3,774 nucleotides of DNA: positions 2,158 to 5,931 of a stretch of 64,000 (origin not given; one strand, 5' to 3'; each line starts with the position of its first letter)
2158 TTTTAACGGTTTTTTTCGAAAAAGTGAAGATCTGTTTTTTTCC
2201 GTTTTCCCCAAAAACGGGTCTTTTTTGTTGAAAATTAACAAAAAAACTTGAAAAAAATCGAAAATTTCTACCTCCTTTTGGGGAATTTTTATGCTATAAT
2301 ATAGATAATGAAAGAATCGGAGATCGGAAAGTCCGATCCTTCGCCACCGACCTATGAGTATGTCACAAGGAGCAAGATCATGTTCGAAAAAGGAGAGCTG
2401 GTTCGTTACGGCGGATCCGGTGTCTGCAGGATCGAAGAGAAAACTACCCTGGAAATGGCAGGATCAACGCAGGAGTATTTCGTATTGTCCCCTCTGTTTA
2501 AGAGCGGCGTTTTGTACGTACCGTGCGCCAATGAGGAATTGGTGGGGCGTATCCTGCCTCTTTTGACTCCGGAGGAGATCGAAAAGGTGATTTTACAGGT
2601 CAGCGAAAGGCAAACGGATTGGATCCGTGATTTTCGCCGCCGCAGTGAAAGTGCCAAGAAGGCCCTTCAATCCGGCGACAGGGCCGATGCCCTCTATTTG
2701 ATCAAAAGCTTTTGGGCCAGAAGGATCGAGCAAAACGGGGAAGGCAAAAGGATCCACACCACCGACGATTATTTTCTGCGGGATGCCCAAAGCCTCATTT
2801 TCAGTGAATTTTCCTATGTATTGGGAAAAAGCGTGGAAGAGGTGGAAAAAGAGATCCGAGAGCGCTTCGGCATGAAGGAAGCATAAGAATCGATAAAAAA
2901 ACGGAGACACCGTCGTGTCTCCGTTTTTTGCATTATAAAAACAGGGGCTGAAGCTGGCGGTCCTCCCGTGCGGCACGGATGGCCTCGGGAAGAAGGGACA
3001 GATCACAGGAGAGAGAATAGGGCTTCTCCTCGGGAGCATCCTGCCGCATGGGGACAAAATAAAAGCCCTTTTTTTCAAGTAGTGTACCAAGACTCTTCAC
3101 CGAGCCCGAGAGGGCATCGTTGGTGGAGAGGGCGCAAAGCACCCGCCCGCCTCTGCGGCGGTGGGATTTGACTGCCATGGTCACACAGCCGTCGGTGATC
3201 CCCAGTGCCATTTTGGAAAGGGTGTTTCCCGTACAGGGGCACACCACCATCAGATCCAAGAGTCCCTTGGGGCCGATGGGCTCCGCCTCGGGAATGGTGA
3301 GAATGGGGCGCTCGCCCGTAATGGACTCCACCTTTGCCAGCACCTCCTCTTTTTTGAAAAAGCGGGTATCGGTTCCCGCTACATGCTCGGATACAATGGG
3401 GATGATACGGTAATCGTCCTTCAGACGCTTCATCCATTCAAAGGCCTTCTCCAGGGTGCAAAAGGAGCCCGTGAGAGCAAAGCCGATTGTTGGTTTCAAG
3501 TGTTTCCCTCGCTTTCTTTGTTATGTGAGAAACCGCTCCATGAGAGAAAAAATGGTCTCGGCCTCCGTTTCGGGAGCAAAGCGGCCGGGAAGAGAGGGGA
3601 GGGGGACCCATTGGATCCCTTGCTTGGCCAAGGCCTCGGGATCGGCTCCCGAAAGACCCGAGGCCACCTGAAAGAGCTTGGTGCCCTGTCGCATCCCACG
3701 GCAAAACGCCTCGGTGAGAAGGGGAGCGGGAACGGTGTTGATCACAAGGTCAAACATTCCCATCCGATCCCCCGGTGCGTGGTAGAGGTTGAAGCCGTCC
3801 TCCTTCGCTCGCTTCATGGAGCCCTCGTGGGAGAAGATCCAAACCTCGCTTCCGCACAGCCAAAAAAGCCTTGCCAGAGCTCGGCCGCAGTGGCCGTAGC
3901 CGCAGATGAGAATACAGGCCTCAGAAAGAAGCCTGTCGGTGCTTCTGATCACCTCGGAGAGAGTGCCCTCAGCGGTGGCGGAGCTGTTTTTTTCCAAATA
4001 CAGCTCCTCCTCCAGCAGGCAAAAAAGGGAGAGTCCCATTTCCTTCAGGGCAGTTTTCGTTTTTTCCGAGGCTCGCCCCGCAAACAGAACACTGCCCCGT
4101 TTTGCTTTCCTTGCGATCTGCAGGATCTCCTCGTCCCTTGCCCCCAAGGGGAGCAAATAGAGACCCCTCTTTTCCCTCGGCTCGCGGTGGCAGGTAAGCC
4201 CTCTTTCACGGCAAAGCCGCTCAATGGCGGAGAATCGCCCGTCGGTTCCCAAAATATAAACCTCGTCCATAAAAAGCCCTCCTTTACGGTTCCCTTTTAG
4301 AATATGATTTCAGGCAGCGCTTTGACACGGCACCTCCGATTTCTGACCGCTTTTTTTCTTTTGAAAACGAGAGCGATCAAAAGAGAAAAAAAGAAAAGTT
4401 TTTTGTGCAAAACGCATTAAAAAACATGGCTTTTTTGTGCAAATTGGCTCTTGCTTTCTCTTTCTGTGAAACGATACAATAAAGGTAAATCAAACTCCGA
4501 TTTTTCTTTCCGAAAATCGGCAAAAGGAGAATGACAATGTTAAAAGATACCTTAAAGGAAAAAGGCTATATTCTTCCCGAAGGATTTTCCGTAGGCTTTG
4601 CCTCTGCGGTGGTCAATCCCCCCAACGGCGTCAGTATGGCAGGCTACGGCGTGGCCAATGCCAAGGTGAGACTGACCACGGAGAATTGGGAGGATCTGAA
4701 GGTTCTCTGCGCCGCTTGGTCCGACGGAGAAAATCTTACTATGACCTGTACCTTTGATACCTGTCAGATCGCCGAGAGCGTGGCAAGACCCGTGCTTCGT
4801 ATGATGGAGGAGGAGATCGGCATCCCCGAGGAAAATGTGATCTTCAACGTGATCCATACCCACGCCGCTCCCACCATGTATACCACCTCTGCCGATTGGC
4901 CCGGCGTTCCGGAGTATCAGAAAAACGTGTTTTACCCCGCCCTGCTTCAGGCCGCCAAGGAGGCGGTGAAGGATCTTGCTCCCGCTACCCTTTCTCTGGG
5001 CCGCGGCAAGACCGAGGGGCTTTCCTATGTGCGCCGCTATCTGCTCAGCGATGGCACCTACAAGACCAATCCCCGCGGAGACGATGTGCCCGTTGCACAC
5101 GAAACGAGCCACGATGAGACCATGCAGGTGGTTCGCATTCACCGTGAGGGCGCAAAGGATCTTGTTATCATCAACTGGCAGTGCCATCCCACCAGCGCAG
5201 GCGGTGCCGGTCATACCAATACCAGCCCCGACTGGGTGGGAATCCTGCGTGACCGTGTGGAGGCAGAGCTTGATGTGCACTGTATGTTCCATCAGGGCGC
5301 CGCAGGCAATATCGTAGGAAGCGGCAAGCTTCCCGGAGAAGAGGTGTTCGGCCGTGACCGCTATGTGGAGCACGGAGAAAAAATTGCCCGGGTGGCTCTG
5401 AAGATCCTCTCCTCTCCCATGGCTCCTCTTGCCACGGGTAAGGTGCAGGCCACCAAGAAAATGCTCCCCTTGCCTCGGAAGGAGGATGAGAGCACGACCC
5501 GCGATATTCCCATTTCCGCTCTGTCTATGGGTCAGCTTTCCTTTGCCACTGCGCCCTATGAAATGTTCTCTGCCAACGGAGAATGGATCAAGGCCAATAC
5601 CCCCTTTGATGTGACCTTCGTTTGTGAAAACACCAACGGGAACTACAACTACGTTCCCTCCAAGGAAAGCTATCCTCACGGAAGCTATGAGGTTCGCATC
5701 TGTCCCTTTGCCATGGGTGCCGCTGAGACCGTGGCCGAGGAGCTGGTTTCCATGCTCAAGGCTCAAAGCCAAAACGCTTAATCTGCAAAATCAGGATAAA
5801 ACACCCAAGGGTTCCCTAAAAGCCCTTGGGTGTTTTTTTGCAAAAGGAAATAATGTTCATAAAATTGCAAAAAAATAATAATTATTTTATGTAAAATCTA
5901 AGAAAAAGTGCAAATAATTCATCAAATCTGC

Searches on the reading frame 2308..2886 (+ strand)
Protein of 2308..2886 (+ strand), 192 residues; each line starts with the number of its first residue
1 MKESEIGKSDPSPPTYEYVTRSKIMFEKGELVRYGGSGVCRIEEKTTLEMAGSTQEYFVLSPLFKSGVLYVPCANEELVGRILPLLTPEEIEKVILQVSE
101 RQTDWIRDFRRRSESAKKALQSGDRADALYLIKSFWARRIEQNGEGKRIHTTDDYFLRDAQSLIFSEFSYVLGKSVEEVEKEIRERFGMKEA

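Call 61: search_protein_families(library=pfam, proteins=[window:2308-2886:+], max_evalue=0.001)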
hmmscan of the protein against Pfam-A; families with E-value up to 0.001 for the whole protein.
window:2308-2886:+ (192 aa): 1 family
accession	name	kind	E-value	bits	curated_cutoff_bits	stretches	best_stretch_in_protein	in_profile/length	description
PF02559.22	CarD_TRCF_RID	-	8.3e-11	42.3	23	1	26-82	1-56/57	CarD-like/TRCF RID domain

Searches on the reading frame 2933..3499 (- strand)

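Call 61: search_protein_families(library=pfam, proteins=[window:2933-3499:-], max_evalue=0.001)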
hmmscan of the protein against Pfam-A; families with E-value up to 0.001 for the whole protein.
window:2933-3499:- (188 aa): 1 family
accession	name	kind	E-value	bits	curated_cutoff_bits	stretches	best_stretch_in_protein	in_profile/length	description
PF02441.25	Flavoprotein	-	5.3e-22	78.6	22.7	1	4-152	2-129/162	Flavoprotein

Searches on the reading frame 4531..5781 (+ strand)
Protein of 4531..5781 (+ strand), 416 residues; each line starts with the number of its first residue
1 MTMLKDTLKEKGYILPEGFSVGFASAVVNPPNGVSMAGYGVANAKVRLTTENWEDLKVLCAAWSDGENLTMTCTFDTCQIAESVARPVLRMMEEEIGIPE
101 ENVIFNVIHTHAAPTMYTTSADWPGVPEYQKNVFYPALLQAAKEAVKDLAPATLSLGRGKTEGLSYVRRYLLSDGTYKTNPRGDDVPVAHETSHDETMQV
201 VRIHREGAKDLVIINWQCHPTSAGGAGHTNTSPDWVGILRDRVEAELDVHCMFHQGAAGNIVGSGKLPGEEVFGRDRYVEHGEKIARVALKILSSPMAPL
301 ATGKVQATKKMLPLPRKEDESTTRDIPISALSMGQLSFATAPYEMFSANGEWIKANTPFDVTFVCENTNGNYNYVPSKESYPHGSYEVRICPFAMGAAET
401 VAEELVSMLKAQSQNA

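Call 5: search_protein_families(library=pfam, proteins=[window:4531-5781:+], max_evalue=0.01)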
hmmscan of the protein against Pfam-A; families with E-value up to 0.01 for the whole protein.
window:4531-5781:+ (416 aa): 1 family
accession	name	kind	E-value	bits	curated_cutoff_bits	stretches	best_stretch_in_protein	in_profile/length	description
PF04734.18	Ceramidase_alk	-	1.7e-12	47.3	32.1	1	66-247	48-230/509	Neutral/alkaline non-lysosomal ceramidase, N-terminal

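Call 6: search_protein_families(library=ncbifam, proteins=[window:4531-5781:+], max_evalue=0.01)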
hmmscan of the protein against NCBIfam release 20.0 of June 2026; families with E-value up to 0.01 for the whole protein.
window:4531-5781:+ (416 aa): 1 family
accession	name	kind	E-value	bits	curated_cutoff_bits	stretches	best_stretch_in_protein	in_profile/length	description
NF041649.1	ceramidase_neut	equivalog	7.7e-05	21.1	1200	1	65-223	48-206/636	neutral ceramidase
